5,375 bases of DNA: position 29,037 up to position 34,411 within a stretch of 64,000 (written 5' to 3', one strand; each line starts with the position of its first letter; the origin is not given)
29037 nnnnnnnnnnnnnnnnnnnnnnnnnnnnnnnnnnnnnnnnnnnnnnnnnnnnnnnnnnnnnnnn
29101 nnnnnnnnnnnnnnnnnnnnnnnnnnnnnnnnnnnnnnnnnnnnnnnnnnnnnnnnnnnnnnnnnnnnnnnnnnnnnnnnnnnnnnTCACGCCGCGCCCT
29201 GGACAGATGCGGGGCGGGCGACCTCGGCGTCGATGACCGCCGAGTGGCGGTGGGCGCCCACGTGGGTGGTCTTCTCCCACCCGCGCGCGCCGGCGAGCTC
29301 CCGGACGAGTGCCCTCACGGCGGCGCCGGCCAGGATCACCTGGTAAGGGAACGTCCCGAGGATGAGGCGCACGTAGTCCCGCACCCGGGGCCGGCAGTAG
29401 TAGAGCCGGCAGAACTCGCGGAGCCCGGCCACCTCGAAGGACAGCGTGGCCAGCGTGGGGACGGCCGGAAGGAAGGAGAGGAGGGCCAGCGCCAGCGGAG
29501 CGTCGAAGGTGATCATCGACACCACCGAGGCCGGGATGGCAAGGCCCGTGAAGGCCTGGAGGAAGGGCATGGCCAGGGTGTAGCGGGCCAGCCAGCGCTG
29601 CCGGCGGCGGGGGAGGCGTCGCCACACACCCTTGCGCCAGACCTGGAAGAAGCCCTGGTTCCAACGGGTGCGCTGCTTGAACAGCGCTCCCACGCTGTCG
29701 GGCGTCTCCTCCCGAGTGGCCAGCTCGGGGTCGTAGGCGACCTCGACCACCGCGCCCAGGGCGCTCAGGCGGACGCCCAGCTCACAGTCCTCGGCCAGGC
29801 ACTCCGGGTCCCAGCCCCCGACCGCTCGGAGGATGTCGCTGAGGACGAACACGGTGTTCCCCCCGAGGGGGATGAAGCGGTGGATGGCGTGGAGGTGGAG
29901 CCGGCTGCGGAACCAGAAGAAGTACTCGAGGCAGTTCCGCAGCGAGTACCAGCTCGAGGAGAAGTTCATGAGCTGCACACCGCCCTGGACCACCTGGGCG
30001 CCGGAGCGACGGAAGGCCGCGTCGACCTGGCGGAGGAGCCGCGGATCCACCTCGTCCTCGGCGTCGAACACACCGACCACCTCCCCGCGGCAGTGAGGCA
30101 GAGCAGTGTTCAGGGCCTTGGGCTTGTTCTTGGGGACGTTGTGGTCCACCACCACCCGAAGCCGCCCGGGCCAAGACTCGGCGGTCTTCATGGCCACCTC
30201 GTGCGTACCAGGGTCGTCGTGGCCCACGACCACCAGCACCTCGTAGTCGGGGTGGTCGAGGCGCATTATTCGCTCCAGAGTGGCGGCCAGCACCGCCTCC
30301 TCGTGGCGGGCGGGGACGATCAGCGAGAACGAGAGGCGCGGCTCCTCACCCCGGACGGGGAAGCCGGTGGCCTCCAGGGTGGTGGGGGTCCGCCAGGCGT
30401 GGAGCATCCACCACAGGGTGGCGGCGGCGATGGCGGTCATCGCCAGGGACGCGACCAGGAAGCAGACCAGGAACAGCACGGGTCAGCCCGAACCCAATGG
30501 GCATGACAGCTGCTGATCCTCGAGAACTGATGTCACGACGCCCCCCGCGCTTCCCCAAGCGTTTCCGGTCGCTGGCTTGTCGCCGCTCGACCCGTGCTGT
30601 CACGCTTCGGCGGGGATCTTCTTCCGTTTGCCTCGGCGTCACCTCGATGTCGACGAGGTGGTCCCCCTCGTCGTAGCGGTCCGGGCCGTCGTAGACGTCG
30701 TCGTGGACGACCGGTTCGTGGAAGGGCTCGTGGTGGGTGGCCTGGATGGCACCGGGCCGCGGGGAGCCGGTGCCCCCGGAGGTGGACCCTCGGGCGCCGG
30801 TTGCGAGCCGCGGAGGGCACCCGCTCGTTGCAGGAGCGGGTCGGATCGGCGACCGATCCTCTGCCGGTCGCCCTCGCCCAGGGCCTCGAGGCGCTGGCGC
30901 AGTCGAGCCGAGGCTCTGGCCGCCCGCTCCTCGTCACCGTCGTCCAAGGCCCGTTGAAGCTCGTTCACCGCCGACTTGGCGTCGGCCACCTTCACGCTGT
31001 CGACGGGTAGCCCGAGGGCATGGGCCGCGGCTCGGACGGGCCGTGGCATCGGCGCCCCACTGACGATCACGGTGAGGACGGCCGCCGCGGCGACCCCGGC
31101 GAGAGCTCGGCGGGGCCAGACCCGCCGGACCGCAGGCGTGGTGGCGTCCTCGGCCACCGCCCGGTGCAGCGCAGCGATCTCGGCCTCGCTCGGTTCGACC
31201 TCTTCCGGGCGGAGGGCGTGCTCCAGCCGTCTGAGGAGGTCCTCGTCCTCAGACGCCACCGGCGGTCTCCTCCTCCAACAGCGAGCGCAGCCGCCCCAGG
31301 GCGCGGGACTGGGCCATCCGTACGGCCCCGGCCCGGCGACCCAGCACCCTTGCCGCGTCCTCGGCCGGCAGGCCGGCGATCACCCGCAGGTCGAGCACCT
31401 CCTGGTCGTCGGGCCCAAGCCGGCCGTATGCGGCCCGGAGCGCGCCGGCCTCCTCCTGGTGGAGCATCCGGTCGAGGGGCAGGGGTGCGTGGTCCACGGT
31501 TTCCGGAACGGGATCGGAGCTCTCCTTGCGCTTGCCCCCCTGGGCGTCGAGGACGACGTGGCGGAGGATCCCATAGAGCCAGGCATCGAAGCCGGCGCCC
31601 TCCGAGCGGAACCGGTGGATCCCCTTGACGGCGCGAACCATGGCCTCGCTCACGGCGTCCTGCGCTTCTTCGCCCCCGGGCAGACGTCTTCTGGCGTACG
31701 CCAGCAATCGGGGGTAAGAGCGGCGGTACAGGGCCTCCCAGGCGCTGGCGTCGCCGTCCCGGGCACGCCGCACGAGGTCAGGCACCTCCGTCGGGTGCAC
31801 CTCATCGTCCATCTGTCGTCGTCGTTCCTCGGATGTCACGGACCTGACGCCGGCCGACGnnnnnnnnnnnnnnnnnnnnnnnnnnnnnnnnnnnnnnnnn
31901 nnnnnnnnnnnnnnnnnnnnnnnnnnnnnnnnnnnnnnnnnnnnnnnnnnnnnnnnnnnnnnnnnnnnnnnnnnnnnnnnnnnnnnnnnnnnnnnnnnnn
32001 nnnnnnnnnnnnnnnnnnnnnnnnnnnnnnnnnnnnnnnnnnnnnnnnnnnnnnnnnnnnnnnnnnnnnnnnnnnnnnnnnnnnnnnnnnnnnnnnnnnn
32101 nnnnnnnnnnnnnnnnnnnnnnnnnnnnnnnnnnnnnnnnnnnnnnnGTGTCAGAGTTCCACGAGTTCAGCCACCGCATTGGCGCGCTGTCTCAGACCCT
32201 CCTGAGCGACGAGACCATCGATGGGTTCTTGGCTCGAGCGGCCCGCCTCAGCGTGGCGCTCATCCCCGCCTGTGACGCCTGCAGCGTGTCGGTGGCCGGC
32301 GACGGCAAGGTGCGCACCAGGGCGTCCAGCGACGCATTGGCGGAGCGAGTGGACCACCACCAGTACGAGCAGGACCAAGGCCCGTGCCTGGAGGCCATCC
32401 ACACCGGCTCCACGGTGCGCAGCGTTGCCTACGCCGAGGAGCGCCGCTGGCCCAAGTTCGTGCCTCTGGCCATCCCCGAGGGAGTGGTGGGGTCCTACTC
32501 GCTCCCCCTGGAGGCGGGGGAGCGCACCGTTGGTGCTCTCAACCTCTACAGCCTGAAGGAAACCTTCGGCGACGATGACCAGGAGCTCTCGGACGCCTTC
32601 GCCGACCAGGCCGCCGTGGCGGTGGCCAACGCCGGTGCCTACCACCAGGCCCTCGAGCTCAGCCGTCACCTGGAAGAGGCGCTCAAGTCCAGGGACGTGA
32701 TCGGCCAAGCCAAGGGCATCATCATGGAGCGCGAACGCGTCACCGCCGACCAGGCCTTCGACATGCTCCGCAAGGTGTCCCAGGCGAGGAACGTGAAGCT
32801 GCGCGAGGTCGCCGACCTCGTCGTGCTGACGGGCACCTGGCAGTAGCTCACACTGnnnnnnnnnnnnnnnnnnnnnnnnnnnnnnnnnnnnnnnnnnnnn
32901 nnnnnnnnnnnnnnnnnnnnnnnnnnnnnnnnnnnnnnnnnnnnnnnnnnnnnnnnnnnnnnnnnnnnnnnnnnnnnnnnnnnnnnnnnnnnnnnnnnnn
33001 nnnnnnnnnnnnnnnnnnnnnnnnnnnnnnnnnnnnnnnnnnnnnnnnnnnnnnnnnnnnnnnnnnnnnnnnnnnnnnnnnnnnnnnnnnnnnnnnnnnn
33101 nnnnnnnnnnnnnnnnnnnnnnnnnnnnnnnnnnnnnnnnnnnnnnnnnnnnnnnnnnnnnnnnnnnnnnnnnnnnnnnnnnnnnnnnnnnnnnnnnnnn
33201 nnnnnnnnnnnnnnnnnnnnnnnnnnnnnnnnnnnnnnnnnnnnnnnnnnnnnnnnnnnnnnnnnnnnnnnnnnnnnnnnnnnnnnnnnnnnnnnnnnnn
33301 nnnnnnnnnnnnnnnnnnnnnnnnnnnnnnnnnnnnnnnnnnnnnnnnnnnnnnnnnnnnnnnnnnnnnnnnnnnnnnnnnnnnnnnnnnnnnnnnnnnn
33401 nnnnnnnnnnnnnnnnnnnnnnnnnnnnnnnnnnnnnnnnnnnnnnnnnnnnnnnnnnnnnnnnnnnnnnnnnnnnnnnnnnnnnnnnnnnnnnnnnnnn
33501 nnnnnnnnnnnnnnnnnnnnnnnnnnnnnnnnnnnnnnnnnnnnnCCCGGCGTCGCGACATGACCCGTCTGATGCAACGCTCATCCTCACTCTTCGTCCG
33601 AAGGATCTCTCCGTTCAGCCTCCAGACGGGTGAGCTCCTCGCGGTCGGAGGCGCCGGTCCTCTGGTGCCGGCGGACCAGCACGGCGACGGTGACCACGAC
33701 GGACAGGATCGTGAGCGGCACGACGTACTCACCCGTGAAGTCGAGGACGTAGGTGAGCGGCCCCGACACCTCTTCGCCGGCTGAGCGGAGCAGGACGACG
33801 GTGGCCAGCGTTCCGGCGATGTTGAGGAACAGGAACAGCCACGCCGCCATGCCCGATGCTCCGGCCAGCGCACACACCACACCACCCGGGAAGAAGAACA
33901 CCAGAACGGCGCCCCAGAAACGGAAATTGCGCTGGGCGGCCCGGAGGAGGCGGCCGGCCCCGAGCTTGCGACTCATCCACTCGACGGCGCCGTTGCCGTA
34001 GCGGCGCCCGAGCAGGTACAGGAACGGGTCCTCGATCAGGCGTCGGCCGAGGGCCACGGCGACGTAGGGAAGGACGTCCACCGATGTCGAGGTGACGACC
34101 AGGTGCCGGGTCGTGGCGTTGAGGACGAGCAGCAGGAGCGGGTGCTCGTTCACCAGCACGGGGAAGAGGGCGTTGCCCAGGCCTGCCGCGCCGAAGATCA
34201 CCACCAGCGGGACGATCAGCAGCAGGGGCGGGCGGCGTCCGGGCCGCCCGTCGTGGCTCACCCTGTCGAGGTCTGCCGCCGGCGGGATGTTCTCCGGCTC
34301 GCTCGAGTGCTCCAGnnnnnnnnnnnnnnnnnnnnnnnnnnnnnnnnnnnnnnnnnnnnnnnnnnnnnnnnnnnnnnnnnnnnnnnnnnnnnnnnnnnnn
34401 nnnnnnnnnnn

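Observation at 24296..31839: ECF sigma/anti-sigma-led eight-gene envelope glycan cluster: GT2 synthase, GT-C transferase, GH8 glycanase, DivIVA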

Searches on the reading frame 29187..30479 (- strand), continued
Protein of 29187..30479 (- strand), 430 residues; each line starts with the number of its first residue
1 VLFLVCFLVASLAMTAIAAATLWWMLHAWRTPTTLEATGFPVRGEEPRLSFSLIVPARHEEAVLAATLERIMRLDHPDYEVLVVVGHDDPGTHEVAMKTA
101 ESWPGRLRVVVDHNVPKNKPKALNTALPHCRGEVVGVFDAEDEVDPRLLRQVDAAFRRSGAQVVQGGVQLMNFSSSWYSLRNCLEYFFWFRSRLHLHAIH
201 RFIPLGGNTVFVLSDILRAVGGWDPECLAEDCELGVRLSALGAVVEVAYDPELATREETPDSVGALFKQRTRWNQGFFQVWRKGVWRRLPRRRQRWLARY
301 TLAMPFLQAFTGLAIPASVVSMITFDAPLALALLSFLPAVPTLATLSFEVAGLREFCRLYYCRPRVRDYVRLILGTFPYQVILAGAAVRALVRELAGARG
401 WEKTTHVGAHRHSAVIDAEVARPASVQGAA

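Call 91: search_protein_families(library=pfam, proteins=[P0262, P0303, P0300, P0373, P0317, P0322, P0326, P0254, P0310], max_evalue=0.001)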
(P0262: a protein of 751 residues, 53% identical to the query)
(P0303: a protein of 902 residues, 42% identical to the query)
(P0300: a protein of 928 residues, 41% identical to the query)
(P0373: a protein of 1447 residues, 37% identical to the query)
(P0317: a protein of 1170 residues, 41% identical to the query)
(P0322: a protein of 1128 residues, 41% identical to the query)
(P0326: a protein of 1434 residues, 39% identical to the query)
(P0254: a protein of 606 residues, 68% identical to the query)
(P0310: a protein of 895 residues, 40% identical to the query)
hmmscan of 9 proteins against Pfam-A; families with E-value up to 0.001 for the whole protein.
P0262 (751 aa): 4 families
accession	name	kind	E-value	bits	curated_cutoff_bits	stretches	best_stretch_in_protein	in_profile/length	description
PF13641.12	Glyco_tranf_2_3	-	5.8e-52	177.4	27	2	393-617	3-230/230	Glycosyltransferase like family 2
PF00535.33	Glycos_transf_2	-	2.6e-49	167.8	23.3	2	76-242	1-164/168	Glycosyl transferase family 2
PF13632.12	Glyco_trans_2_3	-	6.6e-24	85.3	27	1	478-675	4-184/198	Glycosyl transferase family group 2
PF13506.12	Glyco_transf_21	-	1.1e-05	25.4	21.7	1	448-615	3-173/174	Glycosyl transferase family 21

P0303 (902 aa): 7 families
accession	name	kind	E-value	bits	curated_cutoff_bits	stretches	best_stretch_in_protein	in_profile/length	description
PF00535.33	Glycos_transf_2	-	4.4e-41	141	23.3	2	165-330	2-167/168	Glycosyl transferase family 2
PF13641.12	Glyco_tranf_2_3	-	4.2e-37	128.8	27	2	529-757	3-229/230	Glycosyltransferase like family 2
PF13632.12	Glyco_trans_2_3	-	3.7e-23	82.8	27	1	616-822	2-193/198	Glycosyl transferase family group 2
PF00498.31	FHA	-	5.6e-13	49.6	20.7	1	28-95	2-67/67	FHA domain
PF16697.10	Yop-YscD_cpl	-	6.7e-11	42.7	33.2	1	19-102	11-91/94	Inner membrane component of T3SS, cytoplasmic domain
PF10111.15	Glyco_tranf_2_2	-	2.3e-08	34.3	27.3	1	600-735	69-214/276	Glycosyltransferase like family 2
PF13506.12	Glyco_transf_21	-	3.6e-05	23.7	21.7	1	600-756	18-173/174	Glycosyl transferase family 21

P0300 (928 aa): 5 families
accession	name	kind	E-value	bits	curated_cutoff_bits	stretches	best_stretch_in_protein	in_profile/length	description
PF00535.33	Glycos_transf_2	-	1.2e-41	142.9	23.3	2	26-191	1-160/168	Glycosyl transferase family 2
PF13641.12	Glyco_tranf_2_3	-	2e-38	133.2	27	1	551-776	3-227/230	Glycosyltransferase like family 2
PF04138.20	GtrA_DPMS_TM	-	5e-16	59.4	26.1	1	258-375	1-116/117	GtrA/DPMS, transmembrane domain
PF13632.12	Glyco_trans_2_3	-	1e-15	58.5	27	1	635-831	2-183/198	Glycosyl transferase family group 2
PF13506.12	Glyco_transf_21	-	1.9e-05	24.6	21.7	1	622-776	21-172/174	Glycosyl transferase family 21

P0373 (1447 aa): 14 families
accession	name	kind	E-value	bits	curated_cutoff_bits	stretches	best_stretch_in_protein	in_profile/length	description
PF13641.12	Glyco_tranf_2_3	-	4.6e-46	158.1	27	1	1068-1298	2-230/230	Glycosyltransferase like family 2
PF00535.33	Glycos_transf_2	-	1.5e-43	149.1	23.3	2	633-776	1-139/168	Glycosyl transferase family 2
PF01593.30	Amino_oxidase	-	7.9e-33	114.8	19.8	1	170-565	1-416/443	Flavin containing amine oxidoreductase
PF13632.12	Glyco_trans_2_3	-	4.8e-29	102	27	1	1156-1367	1-188/198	Glycosyl transferase family group 2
PF04138.20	GtrA_DPMS_TM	-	1.3e-14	54.9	26.1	1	27-139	2-117/117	GtrA/DPMS, transmembrane domain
PF13450.12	NAD_binding_8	-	1.2e-13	51.6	21.9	1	165-222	1-60/68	NAD(P)-binding Rossmann-like domain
PF01266.30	DAO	-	2.9e-10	40.7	27.9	1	163-196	2-35/353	FAD dependent oxidoreductase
PF00070.33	Pyr_redox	-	4.9e-09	37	22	1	162-195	1-34/82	Pyridine nucleotide-disulphide oxidoreductase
PF07992.20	Pyr_redox_2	-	4e-08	33.5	26.1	1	156-195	142-177/291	Pyridine nucleotide-disulphide oxidoreductase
PF13506.12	Glyco_transf_21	-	1.4e-06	28.3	21.7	1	1144-1296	21-173/174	Glycosyl transferase family 21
PF01946.23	Thi4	-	1.1e-05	25.3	26.2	1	161-197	18-55/235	Thi4 family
PF03486.20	HI0933_like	-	2.3e-05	24.4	50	0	162-196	2-36/244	HI0933-like protein Rossmann domain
PF12831.13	FAD_oxidored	-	2.9e-05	24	27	1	163-200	2-39/416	FAD dependent oxidoreductase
PF00890.30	FAD_binding_2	-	0.00011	22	20.4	1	163-197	2-36/414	FAD binding domain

P0317 (1170 aa): 8 families
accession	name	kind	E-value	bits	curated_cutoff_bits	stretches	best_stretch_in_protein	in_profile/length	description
PF13641.12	Glyco_tranf_2_3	-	1.4e-37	130.4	27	1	800-1030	3-230/230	Glycosyltransferase like family 2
PF00092.34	VWA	-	8.4e-35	121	23.8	2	62-224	2-172/174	von Willebrand factor type A domain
PF13519.12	VWA_2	-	2.2e-29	102.7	27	2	316-415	1-106/107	von Willebrand factor type A domain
PF13768.12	VWA_3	-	2e-22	80.4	27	2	61-209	2-151/155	von Willebrand factor type A domain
PF13632.12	Glyco_trans_2_3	-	1.5e-20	74.3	27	1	888-1074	2-181/198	Glycosyl transferase family group 2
PF00535.33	Glycos_transf_2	-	7.1e-14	52.5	23.3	1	802-971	2-164/168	Glycosyl transferase family 2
PF05762.20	VWA_CoxE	-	1.3e-07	31.7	26.4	1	310-426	53-170/222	VWA domain containing CoxE-like protein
PF13506.12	Glyco_transf_21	-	1.9e-05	24.7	21.7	1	863-1027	9-172/174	Glycosyl transferase family 21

P0322 (1128 aa): 7 families
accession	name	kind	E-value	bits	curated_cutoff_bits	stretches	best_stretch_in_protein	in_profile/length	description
PF00092.34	VWA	-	1.3e-36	126.9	23.8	2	47-210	2-173/174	von Willebrand factor type A domain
PF13641.12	Glyco_tranf_2_3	-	3.1e-34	119.4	27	1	754-985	3-230/230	Glycosyltransferase like family 2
PF13519.12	VWA_2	-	1.2e-23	84.2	27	2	47-146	1-106/107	von Willebrand factor type A domain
PF13632.12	Glyco_trans_2_3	-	2.3e-18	67.2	27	1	843-1043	2-183/198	Glycosyl transferase family group 2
PF13768.12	VWA_3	-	6.5e-16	59.2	27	2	47-193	3-150/155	von Willebrand factor type A domain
PF00535.33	Glycos_transf_2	-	5.1e-11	43.2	23.3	1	757-887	3-126/168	Glycosyl transferase family 2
PF17957.7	Big_7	-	5.6e-05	24.1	24.1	1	540-600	6-68/70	Bacterial Ig domain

P0326 (1434 aa): 9 families
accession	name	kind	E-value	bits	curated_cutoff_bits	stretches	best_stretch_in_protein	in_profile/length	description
PF00092.34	VWA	-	9.8e-42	143.6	23.8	2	523-686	2-173/174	von Willebrand factor type A domain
PF13641.12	Glyco_tranf_2_3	-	4.7e-34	118.8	27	1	1061-1290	3-229/230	Glycosyltransferase like family 2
PF13519.12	VWA_2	-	1.7e-33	115.9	27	2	523-622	1-106/107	von Willebrand factor type A domain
PF13632.12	Glyco_trans_2_3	-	2.5e-19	70.3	27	1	1149-1357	2-193/198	Glycosyl transferase family group 2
PF13768.12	VWA_3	-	1e-15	58.5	27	2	522-669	2-150/155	von Willebrand factor type A domain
PF00535.33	Glycos_transf_2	-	2.5e-09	37.7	23.3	1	1064-1234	3-166/168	Glycosyl transferase family 2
PF09967.15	DUF2201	-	3.1e-06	27.8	26.4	0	523-595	1-68/123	VWA-like domain (DUF2201)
PF05762.20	VWA_CoxE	-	9e-06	25.7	26.4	0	31-154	43-170/222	VWA domain containing CoxE-like protein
PF03552.20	Cellulose_synt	-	0.00024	20.2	24.7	1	1228-1372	408-536/722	Cellulose synthase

P0254 (606 aa): 4 families
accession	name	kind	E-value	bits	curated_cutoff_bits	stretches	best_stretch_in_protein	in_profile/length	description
PF13641.12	Glyco_tranf_2_3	-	6.2e-45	154.4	27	1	231-458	2-229/230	Glycosyltransferase like family 2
PF13632.12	Glyco_trans_2_3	-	5.2e-24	85.6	27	1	320-526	4-196/198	Glycosyl transferase family group 2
PF00535.33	Glycos_transf_2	-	4.6e-19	69.4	23.3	1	235-396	1-161/168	Glycosyl transferase family 2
PF13506.12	Glyco_transf_21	-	3.2e-10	40.2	21.7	1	291-457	5-173/174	Glycosyl transferase family 21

P0310 (895 aa): 6 families
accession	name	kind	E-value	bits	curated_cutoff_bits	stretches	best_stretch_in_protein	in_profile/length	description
PF13641.12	Glyco_tranf_2_3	-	2.8e-34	119.6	27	1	527-756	3-229/230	Glycosyltransferase like family 2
PF01476.26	LysM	-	1.6e-22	79.6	20.9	2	117-160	1-43/43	LysM domain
PF13632.12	Glyco_trans_2_3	-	6.1e-19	69.1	27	1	615-825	2-193/198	Glycosyl transferase family group 2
PF00535.33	Glycos_transf_2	-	9.1e-12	45.7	23.3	1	529-655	2-122/168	Glycosyl transferase family 2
PF23457.1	LysM2_NFP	-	1.1e-07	32.2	36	0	117-160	8-54/56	NFP LysM2 domain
PF17957.7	Big_7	-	1.9e-05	25.6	24.1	1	295-344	20-69/70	Bacterial Ig domain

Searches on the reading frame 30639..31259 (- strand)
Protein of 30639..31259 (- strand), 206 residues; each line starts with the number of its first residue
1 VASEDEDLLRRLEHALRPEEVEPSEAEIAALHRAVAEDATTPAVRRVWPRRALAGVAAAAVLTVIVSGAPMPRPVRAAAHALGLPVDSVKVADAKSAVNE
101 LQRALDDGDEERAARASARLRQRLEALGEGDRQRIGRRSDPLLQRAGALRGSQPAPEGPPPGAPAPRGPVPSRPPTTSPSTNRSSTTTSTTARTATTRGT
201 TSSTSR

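Call 4: search_protein_families(library=pfam, proteins=[window:30639-31259:-], max_evalue=0.01)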
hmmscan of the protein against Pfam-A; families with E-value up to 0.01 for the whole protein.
window:30639-31259:- (206 aa): 0 families

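Call 5: search_protein_families(library=ncbifam, proteins=[window:30639-31259:-], max_evalue=0.01)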
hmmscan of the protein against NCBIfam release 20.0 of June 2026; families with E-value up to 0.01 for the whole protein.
window:30639-31259:- (206 aa): 0 families

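Call 38: search_protein_families(library=pfam, proteins=[window:30639-31259:-], max_evalue=1)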
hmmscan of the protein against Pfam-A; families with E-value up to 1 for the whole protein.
window:30639-31259:- (206 aa): 2 families
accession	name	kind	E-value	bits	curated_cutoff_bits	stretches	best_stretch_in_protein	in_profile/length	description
PF12710.13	HAD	-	0.14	13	27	1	23-122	64-165/189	haloacid dehalogenase-like hydrolase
PF25393.1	LTM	-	0.14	12.5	27.5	1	99-120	4-25/42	LUBAC thetering domain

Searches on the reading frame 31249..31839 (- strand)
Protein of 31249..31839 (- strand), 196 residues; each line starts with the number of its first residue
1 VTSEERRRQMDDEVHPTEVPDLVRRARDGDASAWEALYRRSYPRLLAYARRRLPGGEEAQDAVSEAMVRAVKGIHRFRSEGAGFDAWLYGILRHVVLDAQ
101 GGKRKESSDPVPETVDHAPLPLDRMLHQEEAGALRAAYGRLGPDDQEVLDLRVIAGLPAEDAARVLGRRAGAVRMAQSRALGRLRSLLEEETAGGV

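Call 4: search_protein_families(library=pfam, proteins=[window:31249-31839:-], max_evalue=0.01)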
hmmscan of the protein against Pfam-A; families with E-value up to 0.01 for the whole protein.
window:31249-31839:- (196 aa): 4 families
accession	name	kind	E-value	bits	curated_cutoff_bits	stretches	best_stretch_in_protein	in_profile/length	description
PF04542.20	Sigma70_r2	-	5.6e-17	61.7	24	1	37-99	1-64/71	Sigma-70 region 2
PF08281.18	Sigma70_r4_2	-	1.7e-06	28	25.7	1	133-184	3-54/54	Sigma-70, region 4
PF04545.22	Sigma70_r4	-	4.7e-06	26.5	24.1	1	140-185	4-49/50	Sigma-70, region 4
PF07638.17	Sigma70_ECF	-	5.4e-06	26.9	21.1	1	17-170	2-165/185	ECF sigma factor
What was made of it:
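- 31249..31812 (-): ECF-type sigma factor. 187 aa from ATG 31812; the open frame extends to GTG 31839. Sigma70_r2 5.6e-17, r4_2 1.7e-6 and Sigma70_ECF 5.4e-6 (call 4).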

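Call 5: search_protein_families(library=ncbifam, proteins=[window:31249-31839:-], max_evalue=0.01)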
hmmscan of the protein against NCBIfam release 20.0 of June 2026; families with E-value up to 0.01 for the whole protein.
window:31249-31839:- (196 aa): 69 families (the best 25 are shown)
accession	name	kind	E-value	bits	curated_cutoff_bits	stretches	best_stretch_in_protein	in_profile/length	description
NF007230.0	PRK09648.1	subfamily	3.9e-33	114.8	209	1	12-191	6-192/195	RNA polymerase sigma factor ShbA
NF004113.0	PRK05602.1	equivalog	3.7e-25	88.8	208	1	13-192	24-205/211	RNA polymerase sigma factor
TIGR02952.1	Sig70_famx2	equivalog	5.4e-25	88.2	206.45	1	22-188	1-170/170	ECF subfamily RNA polymerase sigma factor, BldN family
TIGR02937.1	sigma70-ECF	superfamily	6.6e-25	87.6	42.9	1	33-187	2-164/165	sigma-70 family RNA polymerase sigma factor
NF007225.0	PRK09643.1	equivalog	1.2e-20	74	190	1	20-190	15-184/204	RNA polymerase sigma factor SigM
TIGR02984.1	Sig-70_plancto1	subfamily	3.7e-17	62.5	183.75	2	95-188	95-188/189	RNA polymerase sigma-70 factor, Planctomycetaceae-specific subfamily 1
TIGR02983.1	SigE-fam_strep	subfamily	3.8e-17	62.6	141.55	1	30-191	4-161/162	SigE family RNA polymerase sigma factor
NF009166.1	PRK12513.1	equivalog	4e-16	59.3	206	1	21-193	11-191/193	RNA polymerase sigma factor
TIGR02989.1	Sig-70_gvs1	subfamily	3.1e-15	56.5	124.55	1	35-185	4-155/158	RNA polymerase sigma-70 factor, Rhodopirellula/Verrucomicrobium family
NF008888.0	PRK11922.1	equivalog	7.6e-15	55.1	204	1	16-191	14-199/231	RNA polymerase sigma factor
NF009176.0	PRK12524.1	equivalog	9.8e-15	54.9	264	1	22-189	16-185/196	RNA polymerase sigma factor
NF010500.0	PRK13919.1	subfamily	2.3e-14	54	226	1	28-190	19-185/186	putative RNA polymerase sigma E protein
NF007227.0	PRK09645.1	subfamily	2.6e-13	50.3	202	1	25-191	6-173/177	sigma-70 family RNA polymerase sigma factor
NF058625.1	sigma_PG0214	equivalog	8.3e-13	48.4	130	1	42-192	14-165/170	GFO_1088 family ECF-type sigma factor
NF007220.0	PRK09639.1-5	equivalog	1e-12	48.2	260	1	34-192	5-168/181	RNA polymerase sigma factor SigX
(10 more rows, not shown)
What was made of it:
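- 31249..31812 (-): Best NCBIfam matches are the ShbA, BldN and SigM families, all below their cut-offs (call 5).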

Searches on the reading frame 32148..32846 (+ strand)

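Call 92: search_protein_families(library=pfam, proteins=[window:32148-32846:+], max_evalue=0.1)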
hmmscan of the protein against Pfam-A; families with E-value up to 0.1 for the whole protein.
window:32148-32846:+ (232 aa): 4 families
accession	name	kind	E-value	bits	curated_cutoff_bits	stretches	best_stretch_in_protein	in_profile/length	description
PF03861.19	ANTAR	-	3.5e-22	78.4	27.3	1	174-226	2-54/54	ANTAR domain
PF13185.12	GAF_2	-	2.4e-12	47.6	28.6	1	23-159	3-135/136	GAF domain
PF01590.32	GAF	-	3.5e-09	37.7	22.4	1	41-159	18-133/133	GAF domain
PF13492.12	GAF_3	-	8.7e-08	33.1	27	1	26-161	4-129/129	GAF domain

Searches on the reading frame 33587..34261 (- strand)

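Call 92: search_protein_families(library=pfam, proteins=[window:33587-34261:-], max_evalue=0.1)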
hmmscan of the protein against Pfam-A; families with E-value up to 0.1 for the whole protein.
window:33587-34261:- (224 aa): 1 family
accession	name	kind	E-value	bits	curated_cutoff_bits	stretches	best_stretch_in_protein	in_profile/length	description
PF09335.16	VTT_dom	-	5.9e-06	27.2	33.9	1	80-162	33-121/123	VTT domain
